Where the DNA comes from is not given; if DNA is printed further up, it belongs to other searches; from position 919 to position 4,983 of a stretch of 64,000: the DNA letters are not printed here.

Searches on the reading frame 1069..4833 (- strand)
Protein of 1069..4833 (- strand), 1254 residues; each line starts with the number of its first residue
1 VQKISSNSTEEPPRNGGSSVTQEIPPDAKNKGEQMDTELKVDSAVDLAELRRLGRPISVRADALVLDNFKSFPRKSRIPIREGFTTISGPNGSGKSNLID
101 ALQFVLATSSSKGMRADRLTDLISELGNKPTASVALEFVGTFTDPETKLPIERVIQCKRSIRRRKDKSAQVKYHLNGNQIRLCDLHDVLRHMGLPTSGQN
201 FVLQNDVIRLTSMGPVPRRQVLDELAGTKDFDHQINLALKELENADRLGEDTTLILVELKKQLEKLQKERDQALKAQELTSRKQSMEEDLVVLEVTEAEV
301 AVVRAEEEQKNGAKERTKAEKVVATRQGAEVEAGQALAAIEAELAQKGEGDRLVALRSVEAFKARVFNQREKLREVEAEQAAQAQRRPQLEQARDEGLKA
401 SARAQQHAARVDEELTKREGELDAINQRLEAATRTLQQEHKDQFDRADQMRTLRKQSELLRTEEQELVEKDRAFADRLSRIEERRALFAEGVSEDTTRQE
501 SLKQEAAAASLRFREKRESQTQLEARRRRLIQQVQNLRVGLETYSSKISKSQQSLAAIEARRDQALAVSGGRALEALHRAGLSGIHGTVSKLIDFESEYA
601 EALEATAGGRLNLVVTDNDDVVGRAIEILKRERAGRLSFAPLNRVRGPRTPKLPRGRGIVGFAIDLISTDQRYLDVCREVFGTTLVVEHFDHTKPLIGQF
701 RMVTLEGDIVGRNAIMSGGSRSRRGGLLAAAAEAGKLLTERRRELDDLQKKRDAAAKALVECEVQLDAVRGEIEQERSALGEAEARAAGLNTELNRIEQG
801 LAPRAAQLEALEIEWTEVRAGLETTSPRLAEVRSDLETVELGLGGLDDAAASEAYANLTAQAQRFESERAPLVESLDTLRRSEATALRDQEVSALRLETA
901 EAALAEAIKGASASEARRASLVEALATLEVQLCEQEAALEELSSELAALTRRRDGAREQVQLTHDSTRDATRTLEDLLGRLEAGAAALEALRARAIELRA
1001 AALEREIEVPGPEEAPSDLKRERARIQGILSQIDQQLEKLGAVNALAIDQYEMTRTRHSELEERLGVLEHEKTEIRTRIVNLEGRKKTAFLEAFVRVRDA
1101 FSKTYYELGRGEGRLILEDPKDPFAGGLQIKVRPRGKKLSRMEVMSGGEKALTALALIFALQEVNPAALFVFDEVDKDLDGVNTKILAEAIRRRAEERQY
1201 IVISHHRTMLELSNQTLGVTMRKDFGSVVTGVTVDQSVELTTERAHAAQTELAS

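Call 43: search_protein_families(library=pfam, proteins=[window:1069-4833:-], max_evalue=0.0001)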
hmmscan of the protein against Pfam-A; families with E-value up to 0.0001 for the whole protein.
window:1069-4833:- (1254 aa): 6 families
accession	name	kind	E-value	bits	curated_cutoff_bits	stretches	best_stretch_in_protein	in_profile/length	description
PF02463.25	SMC_N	-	2.3e-56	191.1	40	1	63-1223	4-215/220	RecF/RecN/SMC N terminal domain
PF06470.18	SMC_hinge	-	9.4e-25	87.7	22.5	1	583-692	2-111/116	SMC proteins Flexible Hinge Domain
PF13476.12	AAA_23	-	2.3e-13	51.7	27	1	64-289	2-182/201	AAA domain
PF13304.12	AAA_21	-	4.7e-11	43.7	27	1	84-158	1-70/304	AAA domain, putative AbiEii toxin, Type IV TA system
PF13175.12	AAA_15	-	3.4e-09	37.2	32.1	1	66-367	8-192/374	AAA ATPase domain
PF13555.12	AAA_29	-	2.7e-08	33.9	27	1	66-110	6-50/61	P-loop containing region of AAA domain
